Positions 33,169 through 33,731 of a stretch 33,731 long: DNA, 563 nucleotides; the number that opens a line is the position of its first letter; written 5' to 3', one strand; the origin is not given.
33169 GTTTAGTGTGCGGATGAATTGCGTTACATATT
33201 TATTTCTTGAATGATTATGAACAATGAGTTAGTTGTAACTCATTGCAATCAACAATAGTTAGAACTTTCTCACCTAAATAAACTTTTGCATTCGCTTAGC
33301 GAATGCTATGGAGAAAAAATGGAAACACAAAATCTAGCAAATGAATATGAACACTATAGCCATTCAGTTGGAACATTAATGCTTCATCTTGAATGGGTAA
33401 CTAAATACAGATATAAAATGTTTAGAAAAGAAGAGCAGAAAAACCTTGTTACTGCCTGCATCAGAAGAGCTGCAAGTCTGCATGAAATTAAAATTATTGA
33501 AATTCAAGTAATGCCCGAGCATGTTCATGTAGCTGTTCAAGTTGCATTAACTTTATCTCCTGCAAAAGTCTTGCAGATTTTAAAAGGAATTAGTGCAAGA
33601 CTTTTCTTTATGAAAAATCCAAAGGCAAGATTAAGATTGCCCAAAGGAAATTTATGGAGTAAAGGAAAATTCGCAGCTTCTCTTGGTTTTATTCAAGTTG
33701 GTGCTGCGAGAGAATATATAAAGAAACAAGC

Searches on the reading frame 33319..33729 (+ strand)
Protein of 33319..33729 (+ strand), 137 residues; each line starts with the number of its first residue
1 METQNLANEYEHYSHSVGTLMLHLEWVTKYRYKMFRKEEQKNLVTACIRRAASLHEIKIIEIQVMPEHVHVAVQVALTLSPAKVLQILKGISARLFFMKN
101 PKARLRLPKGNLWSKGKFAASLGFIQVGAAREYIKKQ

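Call 82: search_protein_families(library=pfam, proteins=[window:33319-33729:+], max_evalue=0.001)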
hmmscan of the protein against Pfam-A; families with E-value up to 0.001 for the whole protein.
window:33319-33729:+ (137 aa): 1 family
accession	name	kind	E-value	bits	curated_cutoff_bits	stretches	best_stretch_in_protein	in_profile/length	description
PF01797.21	Y1_Tnp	-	3.5e-25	88.9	23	1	17-137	2-121/121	Transposase IS200 like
